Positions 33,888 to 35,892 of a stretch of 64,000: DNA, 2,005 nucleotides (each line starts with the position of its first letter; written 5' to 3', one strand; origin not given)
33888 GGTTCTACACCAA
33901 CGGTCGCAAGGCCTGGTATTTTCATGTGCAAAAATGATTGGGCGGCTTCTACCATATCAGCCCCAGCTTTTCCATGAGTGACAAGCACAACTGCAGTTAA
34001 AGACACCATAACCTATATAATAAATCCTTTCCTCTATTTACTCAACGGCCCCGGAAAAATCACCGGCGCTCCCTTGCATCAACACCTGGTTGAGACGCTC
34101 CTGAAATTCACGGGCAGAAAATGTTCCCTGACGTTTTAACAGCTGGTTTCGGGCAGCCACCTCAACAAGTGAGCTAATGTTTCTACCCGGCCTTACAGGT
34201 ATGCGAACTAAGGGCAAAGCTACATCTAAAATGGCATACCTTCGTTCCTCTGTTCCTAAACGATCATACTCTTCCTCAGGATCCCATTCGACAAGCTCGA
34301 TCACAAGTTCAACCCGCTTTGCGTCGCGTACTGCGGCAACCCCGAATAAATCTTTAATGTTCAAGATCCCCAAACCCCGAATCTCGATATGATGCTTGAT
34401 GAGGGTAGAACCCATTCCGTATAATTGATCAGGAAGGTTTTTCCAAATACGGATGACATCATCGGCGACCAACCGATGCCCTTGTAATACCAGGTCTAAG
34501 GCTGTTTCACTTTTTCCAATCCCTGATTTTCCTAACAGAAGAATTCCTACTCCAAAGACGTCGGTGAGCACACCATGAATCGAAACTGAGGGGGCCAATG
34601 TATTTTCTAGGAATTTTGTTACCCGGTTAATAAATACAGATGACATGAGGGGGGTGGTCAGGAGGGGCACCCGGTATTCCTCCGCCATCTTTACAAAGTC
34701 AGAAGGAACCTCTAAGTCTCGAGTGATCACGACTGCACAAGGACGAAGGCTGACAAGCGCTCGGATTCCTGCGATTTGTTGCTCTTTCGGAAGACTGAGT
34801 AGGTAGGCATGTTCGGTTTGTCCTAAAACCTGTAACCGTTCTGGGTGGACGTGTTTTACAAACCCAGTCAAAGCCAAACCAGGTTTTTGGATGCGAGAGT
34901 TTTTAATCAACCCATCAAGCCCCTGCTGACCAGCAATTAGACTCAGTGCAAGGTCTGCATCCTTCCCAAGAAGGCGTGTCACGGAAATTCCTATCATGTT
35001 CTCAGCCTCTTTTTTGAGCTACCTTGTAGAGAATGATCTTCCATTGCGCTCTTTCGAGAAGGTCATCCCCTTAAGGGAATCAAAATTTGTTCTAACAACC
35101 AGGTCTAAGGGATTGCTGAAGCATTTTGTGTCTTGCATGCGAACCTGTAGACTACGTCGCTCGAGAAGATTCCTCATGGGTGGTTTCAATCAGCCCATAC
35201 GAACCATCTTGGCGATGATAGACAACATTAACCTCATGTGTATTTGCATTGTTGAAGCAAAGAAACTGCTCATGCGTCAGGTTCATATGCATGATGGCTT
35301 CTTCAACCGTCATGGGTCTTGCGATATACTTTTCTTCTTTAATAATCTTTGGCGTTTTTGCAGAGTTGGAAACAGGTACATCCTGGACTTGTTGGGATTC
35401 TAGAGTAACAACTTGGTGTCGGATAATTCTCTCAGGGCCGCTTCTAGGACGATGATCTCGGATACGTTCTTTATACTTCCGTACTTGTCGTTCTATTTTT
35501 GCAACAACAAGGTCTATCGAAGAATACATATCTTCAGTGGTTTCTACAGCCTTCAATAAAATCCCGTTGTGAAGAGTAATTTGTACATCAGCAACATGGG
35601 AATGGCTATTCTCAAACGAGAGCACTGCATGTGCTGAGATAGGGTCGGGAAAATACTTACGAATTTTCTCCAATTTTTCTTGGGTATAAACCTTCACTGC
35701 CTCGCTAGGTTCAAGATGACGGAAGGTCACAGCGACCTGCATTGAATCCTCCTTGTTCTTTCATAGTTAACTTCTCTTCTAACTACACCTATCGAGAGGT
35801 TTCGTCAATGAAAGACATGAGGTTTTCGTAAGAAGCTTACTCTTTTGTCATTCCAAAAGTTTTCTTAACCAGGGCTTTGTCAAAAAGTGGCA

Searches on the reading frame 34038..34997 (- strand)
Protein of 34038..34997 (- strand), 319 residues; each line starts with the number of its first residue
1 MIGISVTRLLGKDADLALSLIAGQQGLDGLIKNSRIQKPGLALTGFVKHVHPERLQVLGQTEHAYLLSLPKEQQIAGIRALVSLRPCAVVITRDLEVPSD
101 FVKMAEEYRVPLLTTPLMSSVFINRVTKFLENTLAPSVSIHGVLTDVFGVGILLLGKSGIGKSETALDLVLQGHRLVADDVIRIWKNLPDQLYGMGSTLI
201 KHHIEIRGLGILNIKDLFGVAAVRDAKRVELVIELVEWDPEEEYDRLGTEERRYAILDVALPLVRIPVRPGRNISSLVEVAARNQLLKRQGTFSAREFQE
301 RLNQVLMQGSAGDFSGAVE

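Call 12: search_protein_families(library=pfam, proteins=[window:34038-34997:-])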
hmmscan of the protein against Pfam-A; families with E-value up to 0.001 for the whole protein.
window:34038-34997:- (319 aa): 2 families
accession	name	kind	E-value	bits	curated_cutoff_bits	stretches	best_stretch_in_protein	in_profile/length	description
PF07475.17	Hpr_kinase_C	-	8.5e-66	221.1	33.3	1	133-301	2-170/171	HPr Serine kinase C-terminal domain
PF02603.21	Hpr_kinase_N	-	5.8e-34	117.2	24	1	5-130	2-125/125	HPr Serine kinase N terminus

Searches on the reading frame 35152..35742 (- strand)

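Call 13: search_protein_families(library=pfam, proteins=[window:35152-35742:-])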
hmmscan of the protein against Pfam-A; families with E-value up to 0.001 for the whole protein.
window:35152-35742:- (196 aa): 2 families
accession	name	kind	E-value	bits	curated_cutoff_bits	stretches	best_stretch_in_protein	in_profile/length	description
PF02482.25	Ribosomal_S30AE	-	1.3e-25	90.4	23.7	1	4-95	2-88/88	Sigma 54 modulation protein / S30EA ribosomal protein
PF16321.10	Ribosom_S30AE_C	-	2.1e-23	82.2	25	1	130-184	3-57/57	Sigma 54 modulation/S30EA ribosomal protein C terminus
